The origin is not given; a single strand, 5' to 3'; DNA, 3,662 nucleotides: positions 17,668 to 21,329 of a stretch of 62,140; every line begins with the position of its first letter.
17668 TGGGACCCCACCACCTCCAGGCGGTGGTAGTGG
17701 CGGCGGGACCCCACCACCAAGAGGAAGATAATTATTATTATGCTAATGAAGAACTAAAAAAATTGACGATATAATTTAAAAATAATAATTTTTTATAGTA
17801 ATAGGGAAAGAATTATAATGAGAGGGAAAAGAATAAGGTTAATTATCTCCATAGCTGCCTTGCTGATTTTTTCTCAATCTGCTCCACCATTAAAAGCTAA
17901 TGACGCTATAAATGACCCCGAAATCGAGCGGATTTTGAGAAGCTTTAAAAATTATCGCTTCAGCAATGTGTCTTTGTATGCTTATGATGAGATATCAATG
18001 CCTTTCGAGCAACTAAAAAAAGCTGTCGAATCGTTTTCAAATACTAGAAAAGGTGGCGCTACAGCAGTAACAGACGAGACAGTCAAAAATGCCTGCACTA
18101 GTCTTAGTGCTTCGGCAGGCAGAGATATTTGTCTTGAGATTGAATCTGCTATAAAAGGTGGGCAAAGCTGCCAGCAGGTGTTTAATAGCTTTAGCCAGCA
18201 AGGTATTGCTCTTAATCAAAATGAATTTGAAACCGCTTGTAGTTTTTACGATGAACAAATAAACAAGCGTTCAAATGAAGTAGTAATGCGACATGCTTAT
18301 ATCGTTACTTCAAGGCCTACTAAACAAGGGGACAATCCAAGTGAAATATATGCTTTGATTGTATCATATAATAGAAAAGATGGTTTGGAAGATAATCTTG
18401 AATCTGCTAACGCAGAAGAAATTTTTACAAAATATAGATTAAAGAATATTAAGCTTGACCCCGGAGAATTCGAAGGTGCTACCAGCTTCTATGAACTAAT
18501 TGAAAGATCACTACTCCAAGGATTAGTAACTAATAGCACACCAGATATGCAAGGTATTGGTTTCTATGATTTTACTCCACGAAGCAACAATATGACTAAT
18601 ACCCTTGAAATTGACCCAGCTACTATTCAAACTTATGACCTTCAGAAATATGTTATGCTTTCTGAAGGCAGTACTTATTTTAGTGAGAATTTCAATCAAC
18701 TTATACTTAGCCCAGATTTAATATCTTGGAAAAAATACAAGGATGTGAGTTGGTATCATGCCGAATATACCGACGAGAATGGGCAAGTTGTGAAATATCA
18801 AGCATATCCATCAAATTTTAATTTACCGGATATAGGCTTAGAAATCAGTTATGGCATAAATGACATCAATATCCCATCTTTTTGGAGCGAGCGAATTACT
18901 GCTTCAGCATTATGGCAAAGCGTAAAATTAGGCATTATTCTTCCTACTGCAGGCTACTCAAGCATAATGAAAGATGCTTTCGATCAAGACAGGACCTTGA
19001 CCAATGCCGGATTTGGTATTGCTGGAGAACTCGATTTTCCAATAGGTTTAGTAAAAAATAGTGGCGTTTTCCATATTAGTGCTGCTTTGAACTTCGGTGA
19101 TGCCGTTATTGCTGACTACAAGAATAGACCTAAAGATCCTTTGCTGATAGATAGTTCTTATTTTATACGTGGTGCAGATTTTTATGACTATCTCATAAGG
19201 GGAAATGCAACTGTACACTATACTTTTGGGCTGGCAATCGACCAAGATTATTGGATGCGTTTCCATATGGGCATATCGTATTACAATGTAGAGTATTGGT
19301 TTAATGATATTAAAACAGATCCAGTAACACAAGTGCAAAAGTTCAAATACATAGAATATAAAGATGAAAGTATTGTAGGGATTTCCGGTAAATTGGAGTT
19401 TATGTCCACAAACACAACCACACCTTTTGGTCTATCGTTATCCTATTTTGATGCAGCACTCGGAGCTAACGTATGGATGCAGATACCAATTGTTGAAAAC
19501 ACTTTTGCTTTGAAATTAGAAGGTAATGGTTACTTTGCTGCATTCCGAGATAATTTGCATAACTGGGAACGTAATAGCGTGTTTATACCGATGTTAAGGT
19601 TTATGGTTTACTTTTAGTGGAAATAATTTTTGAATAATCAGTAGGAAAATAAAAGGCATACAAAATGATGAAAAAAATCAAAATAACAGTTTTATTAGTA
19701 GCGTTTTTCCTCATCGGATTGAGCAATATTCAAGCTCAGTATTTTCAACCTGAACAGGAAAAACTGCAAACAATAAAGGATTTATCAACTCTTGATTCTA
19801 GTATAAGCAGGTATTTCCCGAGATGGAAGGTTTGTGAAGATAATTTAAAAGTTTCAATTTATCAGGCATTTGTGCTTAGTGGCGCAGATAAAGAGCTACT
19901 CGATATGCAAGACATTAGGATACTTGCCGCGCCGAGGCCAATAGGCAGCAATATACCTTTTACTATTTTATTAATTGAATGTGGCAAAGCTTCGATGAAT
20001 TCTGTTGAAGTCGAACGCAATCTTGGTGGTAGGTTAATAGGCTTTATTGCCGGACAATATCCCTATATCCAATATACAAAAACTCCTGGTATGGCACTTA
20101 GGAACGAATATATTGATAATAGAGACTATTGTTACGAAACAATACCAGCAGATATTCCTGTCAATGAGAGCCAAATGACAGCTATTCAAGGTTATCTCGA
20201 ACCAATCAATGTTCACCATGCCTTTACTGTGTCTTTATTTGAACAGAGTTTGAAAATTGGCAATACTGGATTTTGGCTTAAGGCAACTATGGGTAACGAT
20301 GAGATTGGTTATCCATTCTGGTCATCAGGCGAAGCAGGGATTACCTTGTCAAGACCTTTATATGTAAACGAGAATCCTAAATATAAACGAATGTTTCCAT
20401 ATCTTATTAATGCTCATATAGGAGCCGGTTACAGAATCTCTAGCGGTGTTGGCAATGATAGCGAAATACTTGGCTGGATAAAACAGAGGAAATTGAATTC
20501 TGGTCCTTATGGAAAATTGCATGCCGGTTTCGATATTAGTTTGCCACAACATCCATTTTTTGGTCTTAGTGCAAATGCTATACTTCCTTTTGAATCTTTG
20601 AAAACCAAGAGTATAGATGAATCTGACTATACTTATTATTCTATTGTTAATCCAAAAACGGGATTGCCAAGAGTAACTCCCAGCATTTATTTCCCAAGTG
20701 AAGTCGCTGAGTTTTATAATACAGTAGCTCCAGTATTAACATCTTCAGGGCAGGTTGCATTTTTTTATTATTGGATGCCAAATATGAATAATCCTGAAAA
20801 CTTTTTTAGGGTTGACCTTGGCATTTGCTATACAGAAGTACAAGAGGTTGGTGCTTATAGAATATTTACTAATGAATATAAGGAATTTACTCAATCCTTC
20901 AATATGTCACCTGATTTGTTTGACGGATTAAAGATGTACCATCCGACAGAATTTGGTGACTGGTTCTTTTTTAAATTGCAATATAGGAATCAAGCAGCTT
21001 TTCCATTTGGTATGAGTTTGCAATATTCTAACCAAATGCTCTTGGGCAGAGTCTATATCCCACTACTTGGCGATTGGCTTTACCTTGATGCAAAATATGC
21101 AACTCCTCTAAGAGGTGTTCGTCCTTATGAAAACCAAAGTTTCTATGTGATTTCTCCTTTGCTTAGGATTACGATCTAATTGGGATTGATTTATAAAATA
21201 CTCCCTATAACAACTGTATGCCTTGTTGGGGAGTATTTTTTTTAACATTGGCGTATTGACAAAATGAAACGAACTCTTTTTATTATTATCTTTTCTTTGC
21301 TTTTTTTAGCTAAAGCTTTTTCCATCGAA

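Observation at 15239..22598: Orphan GldM-like inner-membrane anchor with two paralogous periplasmic-domain/beta-barrel outer-membrane proteins and a vWA-OmpA peptidoglycan binder: candidate undescribed trans-envelope apparatus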

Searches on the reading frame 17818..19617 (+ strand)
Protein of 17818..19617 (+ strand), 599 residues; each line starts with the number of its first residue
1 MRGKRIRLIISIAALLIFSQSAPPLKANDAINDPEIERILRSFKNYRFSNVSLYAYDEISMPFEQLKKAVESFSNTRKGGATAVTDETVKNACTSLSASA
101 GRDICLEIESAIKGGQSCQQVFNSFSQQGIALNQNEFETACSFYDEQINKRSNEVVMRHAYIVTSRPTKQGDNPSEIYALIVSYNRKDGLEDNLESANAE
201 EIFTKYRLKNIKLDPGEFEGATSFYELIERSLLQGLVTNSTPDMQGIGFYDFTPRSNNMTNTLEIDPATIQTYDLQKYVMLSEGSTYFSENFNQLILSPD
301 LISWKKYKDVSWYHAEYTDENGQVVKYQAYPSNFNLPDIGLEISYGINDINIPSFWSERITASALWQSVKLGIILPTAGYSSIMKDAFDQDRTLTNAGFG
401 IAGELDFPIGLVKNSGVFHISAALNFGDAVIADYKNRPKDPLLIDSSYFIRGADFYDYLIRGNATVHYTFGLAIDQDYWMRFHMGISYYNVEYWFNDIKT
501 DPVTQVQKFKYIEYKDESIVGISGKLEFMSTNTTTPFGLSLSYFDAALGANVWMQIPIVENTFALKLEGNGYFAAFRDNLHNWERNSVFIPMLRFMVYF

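Call 3: search_protein_families(library=pfam, proteins=[window:17818-19617:+], max_evalue=1)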
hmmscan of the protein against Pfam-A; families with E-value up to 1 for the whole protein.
window:17818-19617:+ (599 aa): 2 families
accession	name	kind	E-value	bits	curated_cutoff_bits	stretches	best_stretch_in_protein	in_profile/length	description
PF01215.24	COX5B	-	0.14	12.3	31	1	243-279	48-83/129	Cytochrome c oxidase subunit Vb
PF07286.17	D-Glu_cyclase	-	0.25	11.7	25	0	337-379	96-136/143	D-glutamate cyclase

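Call 4: search_protein_families(library=ncbifam, proteins=[window:17818-19617:+], max_evalue=1)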
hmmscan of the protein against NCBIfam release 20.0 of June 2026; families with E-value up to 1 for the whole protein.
window:17818-19617:+ (599 aa): 0 families

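Call 14: find_homologous_proteins(query=window:17818-19617:+)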
Query window:17818-19617:+ (599 aa): 16 proteins with E <= 0.001 among 8000 candidates.
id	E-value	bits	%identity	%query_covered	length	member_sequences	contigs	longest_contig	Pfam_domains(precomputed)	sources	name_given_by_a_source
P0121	0.0e+0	1367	100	100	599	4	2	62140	-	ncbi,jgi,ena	-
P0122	2.0e-258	877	62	100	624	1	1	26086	-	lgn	-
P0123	1.1e-119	419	38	98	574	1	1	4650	-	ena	-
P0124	1.7e-118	415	39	94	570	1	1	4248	-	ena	-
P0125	1.2e-117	412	39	99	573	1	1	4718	-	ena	-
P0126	4.7e-117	410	40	100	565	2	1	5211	-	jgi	-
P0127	3.9e-116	407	40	100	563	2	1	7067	-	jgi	jgi:hypothetical protein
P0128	3.6e-114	401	40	94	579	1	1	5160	-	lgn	-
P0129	4.4e-113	397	41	94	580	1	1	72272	-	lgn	-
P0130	8.0e-113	396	37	99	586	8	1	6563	-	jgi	-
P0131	4.5e-111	391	38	94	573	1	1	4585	-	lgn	-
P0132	1.3e-106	376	37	99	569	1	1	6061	-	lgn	-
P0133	2.4e-99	352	36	100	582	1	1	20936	-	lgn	-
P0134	1.2e-81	293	33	99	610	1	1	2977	-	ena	-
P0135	1.4e-60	224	31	83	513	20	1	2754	-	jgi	jgi:hypothetical protein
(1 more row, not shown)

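Call 42: search_solved_structures(query=A3, max_evalue=10)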
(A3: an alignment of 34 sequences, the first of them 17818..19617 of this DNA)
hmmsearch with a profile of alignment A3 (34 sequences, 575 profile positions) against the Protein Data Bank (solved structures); distinct sequences matched with E-value up to 10: 3.
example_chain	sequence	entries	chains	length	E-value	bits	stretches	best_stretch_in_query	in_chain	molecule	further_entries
7qca_SB0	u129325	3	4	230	0.6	11.7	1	65-129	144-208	eS1 SB0 | eS1 | 40S ribosomal protein S1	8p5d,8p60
6nz1_A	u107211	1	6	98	0.72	11.5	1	58-133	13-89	Design construct XXA_GVDQ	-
6nyi_A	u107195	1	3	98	1.3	10.7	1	58-120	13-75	Design construct XXA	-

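Call 82: search_protein_families(library=pfam, alignment_id=A3, max_evalue=1)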
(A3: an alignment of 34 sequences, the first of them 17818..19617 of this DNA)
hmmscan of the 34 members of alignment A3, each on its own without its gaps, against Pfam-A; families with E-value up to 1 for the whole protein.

A. member 1, window:17818-19617:+ (599 aa): 2 families
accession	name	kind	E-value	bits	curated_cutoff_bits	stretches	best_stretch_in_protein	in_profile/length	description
PF01215.24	COX5B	-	0.14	12.3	31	1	243-279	48-83/129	Cytochrome c oxidase subunit Vb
PF07286.17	D-Glu_cyclase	-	0.25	11.7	25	0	337-379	96-136/143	D-glutamate cyclase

B. families by the number of members that match (of 34 scanned): 10 families
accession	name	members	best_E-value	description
PF03461.20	TRCF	2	0.096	TRCF domain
PF03764.24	EFG_IV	1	0.042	Elongation factor G, domain IV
PF11047.13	SopD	1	0.044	Salmonella outer protein D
PF01625.27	PMSR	1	0.069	Peptide methionine sulfoxide reductase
PF04858.18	TH1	1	0.072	TH1 protein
PF01215.24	COX5B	1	0.14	Cytochrome c oxidase subunit Vb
PF09638.15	Ph1570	1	0.18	Ph1570 protein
PF22762.1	NrS1-pol-like_tail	1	0.21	NrS-1 polymerase-like, tail domain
PF03193.22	RsgA_GTPase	1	0.24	RsgA GTPase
PF07286.17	D-Glu_cyclase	1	0.25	D-glutamate cyclase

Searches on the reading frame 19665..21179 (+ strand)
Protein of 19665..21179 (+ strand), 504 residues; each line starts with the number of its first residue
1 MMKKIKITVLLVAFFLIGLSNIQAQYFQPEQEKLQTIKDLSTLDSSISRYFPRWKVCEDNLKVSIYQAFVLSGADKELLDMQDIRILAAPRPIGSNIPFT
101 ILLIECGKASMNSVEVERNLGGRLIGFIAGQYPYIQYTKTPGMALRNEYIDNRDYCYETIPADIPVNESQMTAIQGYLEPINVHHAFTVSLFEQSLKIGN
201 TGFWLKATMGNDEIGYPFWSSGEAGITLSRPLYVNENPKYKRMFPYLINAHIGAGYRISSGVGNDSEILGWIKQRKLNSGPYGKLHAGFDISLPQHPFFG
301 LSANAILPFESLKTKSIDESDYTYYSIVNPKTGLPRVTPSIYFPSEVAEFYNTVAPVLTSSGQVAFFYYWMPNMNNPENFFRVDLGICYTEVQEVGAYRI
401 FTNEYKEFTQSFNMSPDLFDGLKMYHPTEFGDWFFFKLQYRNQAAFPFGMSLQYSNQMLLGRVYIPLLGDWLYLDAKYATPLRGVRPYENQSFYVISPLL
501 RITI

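Call 3: search_protein_families(library=pfam, proteins=[window:19665-21179:+], max_evalue=1)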
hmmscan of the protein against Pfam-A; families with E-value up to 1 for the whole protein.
window:19665-21179:+ (504 aa): 0 families

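Call 4: search_protein_families(library=ncbifam, proteins=[window:19665-21179:+], max_evalue=1)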
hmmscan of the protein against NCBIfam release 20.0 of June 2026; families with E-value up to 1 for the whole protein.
window:19665-21179:+ (504 aa): 1 family
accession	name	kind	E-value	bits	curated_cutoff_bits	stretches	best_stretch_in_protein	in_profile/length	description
NF038244.1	pheromon_TrpTrp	equivalog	0.05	14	29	1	1-17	1-17/32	quorum-sensing system DWW-type pheromone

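Call 43: search_solved_structures(query=A4, max_evalue=10)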
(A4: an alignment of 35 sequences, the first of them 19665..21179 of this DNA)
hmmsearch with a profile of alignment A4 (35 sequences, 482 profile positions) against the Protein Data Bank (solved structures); distinct sequences matched with E-value up to 10: 1.
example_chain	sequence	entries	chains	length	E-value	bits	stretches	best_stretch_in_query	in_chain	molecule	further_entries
9if7_SJ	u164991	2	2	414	2.6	9.6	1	32-92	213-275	PRP19-related complex protein 3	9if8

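Call 44: find_homologous_proteins(query=A4)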
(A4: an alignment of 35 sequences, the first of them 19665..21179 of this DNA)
Query A4 (35 sequences) (504 aa, profile of the alignment): 312 proteins with E <= 0.001 among 6553 candidates; the best 120 are listed.
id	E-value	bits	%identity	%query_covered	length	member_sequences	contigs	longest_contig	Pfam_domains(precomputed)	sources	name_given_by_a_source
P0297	4.1e-227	773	46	100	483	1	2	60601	-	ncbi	ncbi:MAG: hypothetical protein ACLFQX_05050 [Candidatus Kapaibacterium sp.]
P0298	2.3e-225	767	47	100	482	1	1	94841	-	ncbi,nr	ncbi:MAG: hypothetical protein HZB41_03045 [Ignavibacteriae bacterium]|nr:hypothetical protein [Igna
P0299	8.5e-225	765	47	100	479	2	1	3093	-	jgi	jgi:hypothetical protein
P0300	1.1e-224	764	46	100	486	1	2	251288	-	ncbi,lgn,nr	ncbi:MAG: hypothetical protein EPN82_14985 [Bacteroidetes bacterium]|nr:MAG: hypothetical protein EP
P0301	1.5e-224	764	48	100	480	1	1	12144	-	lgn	-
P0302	2.3e-223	760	48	100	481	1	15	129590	-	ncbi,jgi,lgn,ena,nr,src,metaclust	ncbi:MAG: hypothetical protein A2X61_14165 [Ignavibacteria bacterium GWB2_35_12]|nr:MAG: hypothetica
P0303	1.7e-222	757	48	100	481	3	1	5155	-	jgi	jgi:hypothetical protein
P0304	9.2e-222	755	46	100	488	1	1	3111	-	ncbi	-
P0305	1.2e-221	755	45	100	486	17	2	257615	-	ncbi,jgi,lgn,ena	-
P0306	1.2e-221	754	48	98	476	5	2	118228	-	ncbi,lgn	-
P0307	2.2e-221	754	46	100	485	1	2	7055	-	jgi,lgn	jgi:hypothetical protein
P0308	2.6e-221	753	50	100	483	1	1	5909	-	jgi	jgi:hypothetical protein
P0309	6.8e-221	752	46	100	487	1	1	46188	-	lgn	-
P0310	9.3e-221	752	46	100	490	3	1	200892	-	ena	-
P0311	1.2e-220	751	45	100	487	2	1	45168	-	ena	-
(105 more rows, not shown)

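Call 57: predict_structure(alignment_id=A5)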
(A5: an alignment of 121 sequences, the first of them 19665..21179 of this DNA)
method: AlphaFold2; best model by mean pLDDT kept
length: 504 residues; sequences in the alignment: 121
mean_pLDDT: 85.3   pTM: 0.71
mean pLDDT of the five models: 85.3, 84.4, 84.2, 82.4, 82.2
residues with pLDDT >= 90: 291; 70-90: 132; 50-70: 58; < 50: 23
segments of 3 or more residues with pLDDT < 50: 22-28, 30-33, 165-171
pLDDT, mean of each block of 10 residues (from residue 1): 66 73 44 49 73 95 97 97 95 85 96 96 95 76 55 86 55 66 88 91 92 85 93 89 89 93 68 88 97 94 97 95 87 65 70 92 97 84 97 95 83 92 96 97 84 97 91 93 95 93 87
secondary structure, 60 per line:
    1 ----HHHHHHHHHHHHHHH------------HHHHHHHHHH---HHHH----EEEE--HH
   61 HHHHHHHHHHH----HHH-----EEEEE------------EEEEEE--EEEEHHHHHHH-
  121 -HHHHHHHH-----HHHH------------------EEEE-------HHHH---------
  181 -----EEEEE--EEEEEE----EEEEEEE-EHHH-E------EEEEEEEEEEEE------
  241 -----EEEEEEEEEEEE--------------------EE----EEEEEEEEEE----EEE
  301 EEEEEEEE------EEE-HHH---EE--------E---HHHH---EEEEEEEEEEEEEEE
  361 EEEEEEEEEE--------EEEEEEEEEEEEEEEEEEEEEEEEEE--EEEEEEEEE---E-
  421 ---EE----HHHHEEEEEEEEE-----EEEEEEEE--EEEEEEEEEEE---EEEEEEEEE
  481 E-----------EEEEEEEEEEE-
elements in order: H5-19 H32-41 H45-48 E53-56 H59-71 E84-88 E101-106 E109-112 H113-119 H122-129 H135-138 E157-160 H168-171 E186-190 E193-198 E203-209 E223-234 E246-257 E284-293 E298-308 E315-317 H339-342 E346-370 E379-404 E407-415 H430-433 E434-442 E448-455 E458-468 E472-481 E493-503

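Call 81: search_protein_families(library=pfam, alignment_id=A4, max_evalue=1)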
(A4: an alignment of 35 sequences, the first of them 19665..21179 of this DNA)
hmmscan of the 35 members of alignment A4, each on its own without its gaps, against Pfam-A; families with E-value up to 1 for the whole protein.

A. member 1, window:19665-21179:+ (504 aa): 0 families

B. families by the number of members that match (of 35 scanned): 5 families
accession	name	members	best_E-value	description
PF21012.3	DUF6850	1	0.01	Family of unknown function (DUF6850)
PF12537.13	GPHR_N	1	0.1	The Golgi pH Regulator (GPHR) Family N-terminal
PF15621.11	PROL5-SMR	1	0.22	Proline-rich submaxillary gland androgen-regulated family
PF17712.6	DUF5557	1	0.22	Family of unknown function (DUF5557)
PF08139.17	LPAM_1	1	0.96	Prokaryotic membrane lipoprotein lipid attachment site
